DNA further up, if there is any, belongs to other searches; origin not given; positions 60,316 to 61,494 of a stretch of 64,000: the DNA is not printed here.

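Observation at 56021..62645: Candidate undescribed small-molecule (enone/quinone/aromatic?) processing island with no cis regulator, next to an IS110 element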

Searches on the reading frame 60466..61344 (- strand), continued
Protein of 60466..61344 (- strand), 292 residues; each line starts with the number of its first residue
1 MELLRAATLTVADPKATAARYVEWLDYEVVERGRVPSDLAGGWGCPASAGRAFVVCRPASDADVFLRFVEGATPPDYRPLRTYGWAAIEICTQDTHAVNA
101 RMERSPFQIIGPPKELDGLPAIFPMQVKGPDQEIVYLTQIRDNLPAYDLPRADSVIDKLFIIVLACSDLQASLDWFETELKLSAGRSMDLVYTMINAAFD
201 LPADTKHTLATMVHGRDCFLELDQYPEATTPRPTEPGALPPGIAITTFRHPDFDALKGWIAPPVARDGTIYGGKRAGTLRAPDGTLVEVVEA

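Call 53: search_solved_structures(query=L035:1317-2225:+, max_evalue=0.01)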
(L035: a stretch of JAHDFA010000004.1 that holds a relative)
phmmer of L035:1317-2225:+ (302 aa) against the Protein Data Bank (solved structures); distinct sequences matched with E-value up to 0.01: 5.
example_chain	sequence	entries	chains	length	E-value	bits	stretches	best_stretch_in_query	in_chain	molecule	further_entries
1z7a_A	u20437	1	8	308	1.3e-13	54.1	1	30-286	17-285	conserved hypothetical protein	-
3cl6_A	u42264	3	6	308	2.2e-12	50.1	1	77-286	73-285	Puue allantoinase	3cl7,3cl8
3s6o_A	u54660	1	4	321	2.7e-12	49.7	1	64-299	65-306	Polysaccharide deacetylase family protein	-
3rxz_A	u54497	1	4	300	2.5e-10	43.3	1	78-301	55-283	Polysaccharide deacetylase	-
4m1b_A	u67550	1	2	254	0.00089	21.8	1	82-245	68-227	Polysaccharide deacetylase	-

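Call 54: search_solved_structures(query=L010:6595-7830:+, max_evalue=0.001)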
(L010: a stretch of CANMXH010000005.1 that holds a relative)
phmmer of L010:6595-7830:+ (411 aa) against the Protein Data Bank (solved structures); distinct sequences matched with E-value up to 0.001: 27.
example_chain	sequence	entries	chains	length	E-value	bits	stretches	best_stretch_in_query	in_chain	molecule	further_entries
9fce_A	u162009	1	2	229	5e-13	51.8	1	204-332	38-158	SAM dependent methyltransferase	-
9fcs_A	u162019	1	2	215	9.9e-10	41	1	217-329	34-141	SAM-dependent methyltransferase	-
9fd3_A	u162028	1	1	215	9.9e-10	40.9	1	217-329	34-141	SAM-dependent methyltransferase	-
9fcd_A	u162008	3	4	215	9.9e-10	40.9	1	217-329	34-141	SAM-dependent methyltransferase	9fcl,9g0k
9fcy_A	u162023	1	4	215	1e-09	40.9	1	217-329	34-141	SAM-dependent methyltransferase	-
9fcq_A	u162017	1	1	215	1.4e-09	40.5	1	217-329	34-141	SAM-dependent methyltransferase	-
1xxl_A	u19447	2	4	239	2.4e-09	39.7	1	216-338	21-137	YcgJ protein | ycgJ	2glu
9fcx_A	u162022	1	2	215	9.3e-09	37.7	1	217-329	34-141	SAM-dependent methyltransferase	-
5wp5_A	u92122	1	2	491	2.3e-08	36.4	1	193-326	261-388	Phosphomethylethanolamine N-methyltransferase 2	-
9fcu_A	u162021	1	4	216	2.4e-08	36.4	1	217-329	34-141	SAM-dependent methyltransferase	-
6uv6_A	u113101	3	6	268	2.8e-08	36.1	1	205-341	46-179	D-glucose O-methyltransferase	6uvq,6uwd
3mgg_A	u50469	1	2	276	1e-07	34.3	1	218-350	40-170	Methyltransferase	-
5wp4_A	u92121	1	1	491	1.3e-07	34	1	193-323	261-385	Phosphoethanolamine N-methyltransferase 1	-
3bus_A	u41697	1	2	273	3.7e-06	29.2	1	218-321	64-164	Methyltransferase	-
3bkw_A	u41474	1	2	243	6.2e-06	28.5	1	180-328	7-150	S-adenosylmethionine dependent methyltransferase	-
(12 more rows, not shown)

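Call 66: search_solved_structures(query=L040:3347-4033:-, max_evalue=0.00001)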
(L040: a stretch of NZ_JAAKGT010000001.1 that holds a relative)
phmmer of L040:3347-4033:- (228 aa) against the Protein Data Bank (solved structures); distinct sequences matched with E-value up to 0.00001: 13.
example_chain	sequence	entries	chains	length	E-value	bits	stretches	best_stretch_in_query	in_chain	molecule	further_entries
26st_A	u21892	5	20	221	2.4e-28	102.5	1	28-227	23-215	N-carbamoylsarcosine amidohydrolase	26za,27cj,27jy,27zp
4l07_A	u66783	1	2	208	8e-26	94.3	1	34-227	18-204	Hydrolase, isochorismatase family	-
4l08_B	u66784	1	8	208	1.5e-24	90.1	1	34-227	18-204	Hydrolase, isochorismatase family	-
3ot4_A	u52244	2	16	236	2.3e-24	89.5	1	67-228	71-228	Putative isochorismatase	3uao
1nba_A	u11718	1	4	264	2.5e-23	86.1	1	29-225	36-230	N-CARBAMOYLSARCOSINE AMIDOHYDROLASE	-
3txy_A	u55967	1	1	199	1.1e-10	44.7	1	38-216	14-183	Isochorismatase family protein family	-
3hb7_A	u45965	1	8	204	1.7e-09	40.9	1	131-221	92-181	Isochorismatase hydrolase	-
3eef_A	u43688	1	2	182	4.7e-09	39.5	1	73-198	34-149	N-carbamoylsarcosine amidase related protein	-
3irv_A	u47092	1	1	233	9e-09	38.5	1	37-190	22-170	CYSTEINE HYDROLASE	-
1j2r_A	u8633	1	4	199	3.6e-07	33.3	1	60-222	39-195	Hypothetical isochorismatase family protein yecD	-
6xix_A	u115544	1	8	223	1.1e-06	31.7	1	39-207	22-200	Cysteine hydrolase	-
3s2s_A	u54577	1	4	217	4.6e-06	29.7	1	129-210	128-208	Putative pyrazinamidase/nicotinamidase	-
8bkd_A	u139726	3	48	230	5.9e-06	29.3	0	36-196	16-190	Ureidoacrylate amidohydrolase RutB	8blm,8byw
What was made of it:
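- Closest known: Maleamate pathway of nicotinate, nicotine or picolinate degradation. Same: an isochorismatase-family amidase whose PDB relatives include 3ot4/3uao and 4l07/4l08 (call 66).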

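Call 73: search_protein_families(library=pfam, max_evalue=0.001, proteins=[L004:171-668:+, L019:7888-8382:+, L068:3367-3987:-, L003:3888-4580:-, L042:3176-4648:-, L045:6942-9056:-, L042:10440-12344:-, L025:14799-16859:-, L016:18589-19413:-, L040:15641-16840:-])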
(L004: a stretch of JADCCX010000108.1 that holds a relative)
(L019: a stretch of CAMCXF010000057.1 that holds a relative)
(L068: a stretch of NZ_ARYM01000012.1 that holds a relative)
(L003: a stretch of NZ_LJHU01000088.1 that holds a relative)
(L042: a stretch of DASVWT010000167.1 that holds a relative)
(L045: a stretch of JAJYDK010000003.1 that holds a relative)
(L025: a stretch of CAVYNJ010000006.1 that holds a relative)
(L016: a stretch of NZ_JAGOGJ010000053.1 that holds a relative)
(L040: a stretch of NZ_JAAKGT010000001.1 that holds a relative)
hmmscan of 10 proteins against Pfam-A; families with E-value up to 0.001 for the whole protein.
L004:171-668:+ (165 aa): 0 families

L019:7888-8382:+ (164 aa): 2 families
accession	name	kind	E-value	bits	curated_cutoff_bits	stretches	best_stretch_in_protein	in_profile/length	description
PF00903.31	Glyoxalase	-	2.7e-05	25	20.6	1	12-147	6-120/121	Glyoxalase/Bleomycin resistance protein/Dioxygenase superfamily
PF22677.2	Ble-like_N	-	0.0004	20.5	24.5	1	14-31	8-26/41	Bleomycin resistance protein-like N-terminal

L068:3367-3987:- (206 aa): 1 family
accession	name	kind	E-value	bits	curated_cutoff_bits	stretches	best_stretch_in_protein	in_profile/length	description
PF00903.31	Glyoxalase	-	2.8e-07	31.4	20.6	1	51-195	4-121/121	Glyoxalase/Bleomycin resistance protein/Dioxygenase superfamily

L003:3888-4580:- (230 aa): 6 families
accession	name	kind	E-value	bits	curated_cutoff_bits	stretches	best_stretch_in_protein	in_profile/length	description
PF13409.12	GST_N_2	-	9e-17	61.9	25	1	33-101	5-69/70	Glutathione S-transferase, N-terminal domain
PF02798.26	GST_N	-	1.1e-12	48.5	20.9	1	24-100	4-75/76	Glutathione S-transferase, N-terminal domain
PF13410.11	GST_C_2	-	2.9e-12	46.9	24.9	1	154-214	7-69/69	Glutathione S-transferase, C-terminal domain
PF00043.30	GST_C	-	2.3e-11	44.2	20.7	1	158-219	31-93/93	Glutathione S-transferase, C-terminal domain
PF13417.12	GST_N_3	-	1.2e-09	38.8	22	1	32-102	9-70/75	Glutathione S-transferase, N-terminal domain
PF14497.11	GST_C_3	-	8.3e-08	32.8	21.6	1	159-222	32-98/104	Glutathione S-transferase, C-terminal domain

L042:3176-4648:- (490 aa): 2 families
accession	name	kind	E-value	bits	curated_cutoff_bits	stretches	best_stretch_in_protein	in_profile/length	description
PF01979.26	Amidohydro_1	-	3.6e-13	49.9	25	1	313-467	227-342/345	Amidohydrolase family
PF07969.17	Amidohydro_3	-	7.8e-11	42.6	29.7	1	389-471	403-472/472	Amidohydrolase family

L045:6942-9056:- (704 aa): 4 families
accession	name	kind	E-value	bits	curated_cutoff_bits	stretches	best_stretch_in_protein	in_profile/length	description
PF01968.24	Hydantoinase_A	-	1.3e-88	297.5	22.9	1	205-492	1-290/291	Hydantoinase/oxoprolinase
PF05378.19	Hydant_A_N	-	3.8e-48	164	25.2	1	4-184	1-175/176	Hydantoinase/oxoprolinase N-terminal region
PF19278.4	Hydant_A_C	-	3.6e-15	56.3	21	1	503-668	8-177/193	Hydantoinase/oxoprolinase C-terminal domain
PF13941.12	MutL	-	3.8e-05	23.1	27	0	249-313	208-274/450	MutL protein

L042:10440-12344:- (634 aa): 1 family
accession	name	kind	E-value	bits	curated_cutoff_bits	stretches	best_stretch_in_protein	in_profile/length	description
PF02538.19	Hydantoinase_B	-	1.6e-138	462.8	26.8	1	19-533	1-519/519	Hydantoinase B/oxoprolinase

L025:14799-16859:- (686 aa): 7 families
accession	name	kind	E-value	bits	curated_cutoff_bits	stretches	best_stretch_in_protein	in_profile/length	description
PF00724.26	Oxidored_FMN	-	3.7e-51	174.9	27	1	35-366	2-341/342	NADH:flavin oxidoreductase / NADH oxidase family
PF13450.12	NAD_binding_8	-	2e-06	28.4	21.9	1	416-454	1-39/68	NAD(P)-binding Rossmann-like domain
PF07992.20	Pyr_redox_2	-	1.2e-05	25.4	26.1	1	409-445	140-176/291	Pyridine nucleotide-disulphide oxidoreductase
PF00070.33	Pyr_redox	-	0.00021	22.2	22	0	413-446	1-34/82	Pyridine nucleotide-disulphide oxidoreductase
PF01262.27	AlaDh_PNT_C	-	0.00027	20.9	23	1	413-445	30-62/214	Alanine dehydrogenase/PNT, C-terminal domain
PF01266.30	DAO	-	0.00047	20.2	27.9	1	413-451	1-40/353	FAD dependent oxidoreductase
PF01134.28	GIDA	-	0.00079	19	22.1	0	414-440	2-28/391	Glucose inhibited division protein A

L016:18589-19413:- (274 aa): 2 families
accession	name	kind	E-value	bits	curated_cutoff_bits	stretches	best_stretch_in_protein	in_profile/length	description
PF12973.13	Cupin_7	-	9.7e-17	61.1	27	2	144-228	15-99/105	ChrR Cupin-like domain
PF14499.12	DUF4437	-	3.8e-16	59.4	24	1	30-232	25-245/250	Domain of unknown function (DUF4437)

L040:15641-16840:- (399 aa): 6 families
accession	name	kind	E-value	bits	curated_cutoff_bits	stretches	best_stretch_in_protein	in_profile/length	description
PF01494.25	FAD_binding_3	-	3.1e-62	211.3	22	1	4-344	2-347/349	FAD binding domain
PF01266.30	DAO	-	5.1e-06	26.7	27.9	1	6-38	2-34/353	FAD dependent oxidoreductase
PF13450.12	NAD_binding_8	-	7.6e-06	26.6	21.9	1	8-38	1-31/68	NAD(P)-binding Rossmann-like domain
PF07992.20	Pyr_redox_2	-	0.00024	21.1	26.1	1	6-39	145-178/291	Pyridine nucleotide-disulphide oxidoreductase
PF03486.20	HI0933_like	-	0.00034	20.6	50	0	5-42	2-39/244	HI0933-like protein Rossmann domain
PF01593.30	Amino_oxidase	-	0.00072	19.4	19.8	0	17-37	5-25/443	Flavin containing amine oxidoreductase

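Call 74: search_protein_families(library=ncbifam, max_evalue=1e-8, proteins=[L040:15641-16840:-, L044:11120-12976:-, L042:3176-4648:-, L025:14799-16859:-, L003:3888-4580:-])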
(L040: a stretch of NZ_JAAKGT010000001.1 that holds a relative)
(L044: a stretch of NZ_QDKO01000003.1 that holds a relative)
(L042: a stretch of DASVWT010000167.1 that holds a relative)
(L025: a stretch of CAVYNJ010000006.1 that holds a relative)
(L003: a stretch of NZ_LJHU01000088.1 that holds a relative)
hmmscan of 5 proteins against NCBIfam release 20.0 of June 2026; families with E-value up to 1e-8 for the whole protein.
L040:15641-16840:- (399 aa): 55 families (the best 25 are shown)
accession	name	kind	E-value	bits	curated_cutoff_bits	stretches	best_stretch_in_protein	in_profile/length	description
NF004829.0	PRK06183.1-3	subfamily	1.2e-53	182.7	390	1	2-379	7-384/520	bifunctional 3-(3-hydroxy-phenyl)propionate/3-hydroxycinnamic acid hydroxylase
NF004831.0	PRK06183.1-5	equivalog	1.3e-53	182.3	546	1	2-384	7-382/568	bifunctional 3-(3-hydroxy-phenyl)propionate/3-hydroxycinnamic acid hydroxylase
NF004832.0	PRK06184.1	subfamily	1.5e-53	182.3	476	1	3-357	6-359/506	hypothetical protein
NF006002.0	PRK08132.1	subfamily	8.3e-51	173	416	1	3-347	25-367/552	FAD-dependent oxidoreductase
NF004780.0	PRK06126.1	subfamily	3.5e-49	167.5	445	1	3-359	8-381/552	hypothetical protein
NF033145.1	rif_monoox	equivalog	6.5e-42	144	800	1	5-354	2-341/472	rifampin monooxygenase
NF005303.0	PRK06834.1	subfamily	1e-39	136.5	625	1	3-380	3-361/488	hypothetical protein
NF006092.0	PRK08244.1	equivalog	1.9e-39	135.7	644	1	4-374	3-362/494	monooxygenase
NF046068.1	AkvoneHdxseDnrF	equivalog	3e-37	128.6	650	1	6-370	1-377/439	aklavinone 12-hydroxylase DnrF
NF046069.1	AkvoneHdxseRdmE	equivalog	6.9e-37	127.4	700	1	6-369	1-377/521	aklavinone 12-hydroxylase RdmE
NF004830.0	PRK06183.1-4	equivalog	1.3e-36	126.2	1135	1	5-351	20-361/617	bifunctional 3-(3-hydroxy-phenyl)propionate/3-hydroxycinnamic acid hydroxylase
NF004827.0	PRK06183.1-1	equivalog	1.4e-36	126.1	966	1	4-349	16-356/554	bifunctional 3-(3-hydroxy-phenyl)propionate/3-hydroxycinnamic acid hydroxylase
NF004828.0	PRK06183.1-2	equivalog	1.1e-34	119.7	853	1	4-352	13-353/568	bifunctional 3-(3-hydroxy-phenyl)propionate/3-hydroxycinnamic acid hydroxylase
TIGR01988.1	Ubi-OHases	subfamily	2.6e-31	108.8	224.65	1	6-342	2-342/387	ubiquinone biosynthesis hydroxylase, UbiH/UbiF/VisC/COQ6 family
NF005691.0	PRK07494.1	equivalog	1.5e-28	99.5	459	2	2-192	7-193/404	UbiH/UbiF family hydroxylase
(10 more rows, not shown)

L044:11120-12976:- (618 aa): 25 families
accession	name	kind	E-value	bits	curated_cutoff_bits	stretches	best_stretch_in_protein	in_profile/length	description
TIGR02824.1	quinone_pig3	subfamily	5.4e-42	143.9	296.8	2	397-617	92-324/325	putative NAD(P)H quinone oxidoreductase, PIG3 family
NF010344.0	PRK13771.1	subfamily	8.8e-30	103.8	349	1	294-617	10-332/334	putative alcohol dehydrogenase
NF006940.0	PRK09422.1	equivalog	4.2e-29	101.6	344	1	311-610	24-326/338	alcohol dehydrogenase AdhP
NF041172.1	AcrlCoa_red_Thmprot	equivalog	4.4e-23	81.8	500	1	294-617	10-333/334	acryloyl-CoA reductase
NF003808.0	PRK05396.1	equivalog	1e-18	67.3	380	1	293-616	9-338/341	L-threonine 3-dehydrogenase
TIGR00692.1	tdh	equivalog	2.7e-18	66.1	458.35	1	293-616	7-338/340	L-threonine 3-dehydrogenase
NF047908.1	AldhRedAhr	equivalog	9.4e-18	64.2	470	1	342-609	58-325/335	NADPH-dependent aldehyde reductase Ahr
TIGR03989.1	Rxyl_3153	subfamily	4.5e-16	59.1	440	1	397-495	139-238/370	NDMA-dependent alcohol dehydrogenase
NF051488.1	bifunc_PcaDC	exception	9.3e-16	57.9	390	1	25-225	5-208/375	bifunctional 3-oxoadipate enol-lactonase/4-carboxymuconolactone decarboxylase PcaDC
TIGR01751.1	crot-CoA-red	equivalog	3.5e-14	52.3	378.55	1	302-500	28-246/398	crotonyl-CoA carboxylase/reductase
NF008024.0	PRK10754.1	subfamily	3.7e-14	52.5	348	1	308-497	25-194/327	NADPH:quinone reductase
NF011457.0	PRK14875.1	equivalog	3.8e-14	52.4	307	1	22-126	123-228/372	acetoin dehydrogenase dihydrolipoyllysine-residue acetyltransferase subunit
NF002938.0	PRK03592.1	equivalog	1.4e-13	50.9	241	1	27-129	27-129/298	haloalkane dehalogenase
TIGR02822.1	adh_fam_2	subfamily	1.1e-11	44.4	283.5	1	304-611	20-322/329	zinc-binding alcohol dehydrogenase family protein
NF002873.0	PRK03204.1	equivalog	1.7e-11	44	466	1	10-139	15-144/286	haloalkane dehalogenase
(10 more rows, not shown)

L042:3176-4648:- (490 aa): 35 families (the best 25 are shown)
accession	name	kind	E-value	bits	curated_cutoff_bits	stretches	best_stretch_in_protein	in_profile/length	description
TIGR03178.1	allantoinase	equivalog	2.7e-70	237.4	357.85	1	7-487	1-441/441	allantoinase AllB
NF004839.0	PRK06189.1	equivalog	3.6e-70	236.8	631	1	5-487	2-447/451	allantoinase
TIGR02033.1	D-hydantoinase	equivalog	5.5e-57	193.7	393.25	2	215-487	179-454/454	dihydropyrimidinase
NF002668.0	PRK02382.1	equivalog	8.7e-57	192.8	452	2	213-476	168-416/436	dihydroorotase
NF058539.1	ergo_uti2_ErtD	equivalog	2e-55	188.5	650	1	213-483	175-443/449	hydantoin-5-propionate amidohydrolase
NF005960.0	PRK08044.1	equivalog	7.7e-55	186.4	688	1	6-485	3-448/453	allantoinase AllB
NF009941.0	PRK13404.1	subfamily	2e-53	181.8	647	2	216-487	183-461/478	dihydropyrimidinase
NF058538.1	ergo_util_ErtD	equivalog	4.7e-52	177.3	600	1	216-485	178-444/446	hydantoin-5-propionate amidohydrolase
TIGR00857.1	pyrC_multi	subfamily_domain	7.1e-52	176.8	279.05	1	213-473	161-411/412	dihydroorotase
NF006559.0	PRK09060.1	equivalog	9.4e-52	175.8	482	2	255-484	214-435/444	dihydroorotase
NF005751.0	PRK07575.1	equivalog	4.8e-49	167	529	2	239-484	196-433/440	dihydroorotase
NF006688.0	PRK09236.1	equivalog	8.2e-43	146.8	535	2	215-485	175-440/444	dihydroorotase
NF006836.0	PRK09357.1-1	equivalog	3.7e-38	131.4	538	2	271-476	227-429/432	dihydroorotase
NF006844.0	PRK09357.2-5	equivalog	7e-36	124.1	701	1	217-472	179-421/422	dihydroorotase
NF003271.0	PRK04250.1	equivalog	9.4e-35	120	405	1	246-485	179-402/407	dihydroorotase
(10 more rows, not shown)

L025:14799-16859:- (686 aa): 9 families
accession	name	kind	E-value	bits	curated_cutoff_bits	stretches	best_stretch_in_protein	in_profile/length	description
TIGR03997.1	mycofact_OYE_2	equivalog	6.9e-123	411.3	793.15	1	34-685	1-644/645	mycofactocin system FadH/OYE family oxidoreductase 2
NF041087.1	bile_acid_BaiCD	equivalog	1.6e-77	261.1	825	1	32-685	1-641/642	bile acid Fe-S flavoenzyme BaiCD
NF045599.1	bili_reduct_long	exception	2.4e-67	227.6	750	1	36-683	2-638/641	bilirubin reductase, long form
TIGR03996.1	mycofact_OYE_1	hypoth_equivalog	2.6e-58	198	627.9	1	45-681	12-631/633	mycofactocin system FadH/OYE family oxidoreductase 1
NF006101.0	PRK08255.1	equivalog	1.7e-42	145.4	1078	1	31-363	395-733/768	bifunctional salicylyl-CoA 5-hydroxylase/oxidoreductase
NF010047.0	PRK13523.1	equivalog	4.6e-42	144.2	431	1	34-376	4-336/339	NADPH dehydrogenase NamA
NF045592.1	bili_reduct_N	equivalog_domain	1.2e-36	126.6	425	1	35-389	2-360/363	bilirubin reductase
NF007899.0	PRK10605.1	subfamily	3.9e-26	92.2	403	1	34-354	5-331/365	N-ethylmaleimide reductase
NF009410.0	PRK12771.1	subfamily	2e-09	36.6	516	1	396-450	123-177/566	NAD(P)-binding protein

L003:3888-4580:- (230 aa): 5 families
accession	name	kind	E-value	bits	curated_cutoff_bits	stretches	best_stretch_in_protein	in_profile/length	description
NF010579.0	PRK13972.1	equivalog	1.9e-28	99.4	332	1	22-223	1-201/215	GSH-dependent disulfide bond oxidoreductase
NF008731.0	PRK11752.1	equivalog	3.8e-24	85.4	325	1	18-226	40-257/287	glutathione-dependent disulfide-bond oxidoreductase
TIGR01262.1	maiA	equivalog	3.7e-20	72.4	171.05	1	34-226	12-204/211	maleylacetoacetate isomerase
NF007831.0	PRK10542.1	equivalog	1.4e-17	63.9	198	1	25-226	3-196/201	glutathione transferase GstA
NF050814.1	FtsZBindFzlA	equivalog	7.3e-09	35.7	300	0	33-221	16-206/228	FtsZ-binding protein FzlA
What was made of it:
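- Closest known: Maleamate pathway of nicotinate, nicotine or picolinate degradation. Same: an FAD_binding_3 monooxygenase (Caulobacter loci, calls 73, 74); a GST that could act as a cis-trans isomerase (call 74).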

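Call 77: search_dna_similar(query=window:60469-61344:-, collection=plasmids, mode=protein, max_evalue=1e-20, max_rows=15)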
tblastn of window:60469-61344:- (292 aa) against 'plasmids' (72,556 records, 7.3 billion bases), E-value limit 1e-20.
Records with a match: 8; places in all: 8; records where one place covers at least 80% of the query: 8.
Best place of each record, by identity: <60% 8.
By first word of the organism name: Novosphingobium 6; Sphingomonas 1; Sphingobium 1.
By predicted mobility (MOB-suite, as given by PLSDB): non-mobilizable 4; conjugative 3; mobilizable 1.
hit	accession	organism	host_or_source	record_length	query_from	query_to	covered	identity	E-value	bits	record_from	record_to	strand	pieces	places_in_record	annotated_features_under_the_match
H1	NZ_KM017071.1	Sphingomonas sp. JE1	-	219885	1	292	100%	55.1%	6e-97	319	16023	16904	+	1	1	hypothetical protein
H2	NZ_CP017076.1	Novosphingobium resinovorum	single cell,soil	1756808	1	292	100%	55.1%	3e-96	317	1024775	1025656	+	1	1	none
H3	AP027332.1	Sphingobium sp. TomTYG65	-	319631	1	292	100%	54.8%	8e-97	318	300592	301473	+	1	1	hypothetical protein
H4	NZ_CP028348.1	Novosphingobium sp. THN1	cell culture,surface water of Lake Taihu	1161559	1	292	100%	54.6%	1e-94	312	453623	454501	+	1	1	record has no annotation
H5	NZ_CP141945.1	Novosphingobium sp. RL4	Rheum palmatum L.,Single ...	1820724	1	292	100%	51.9%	2e-83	280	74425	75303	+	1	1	none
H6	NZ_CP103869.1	Novosphingobium humi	pure culture,soil biofilm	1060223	1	292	100%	49.1%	1e-71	246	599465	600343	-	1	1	none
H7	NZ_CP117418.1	Novosphingobium humi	Single cell,Soil from military shooting ...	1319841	1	292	100%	49.1%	1e-71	246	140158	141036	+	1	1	none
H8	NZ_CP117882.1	Novosphingobium sp. KACC 22771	Single cell,soil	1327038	1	291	100%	49.3%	1e-79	269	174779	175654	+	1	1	none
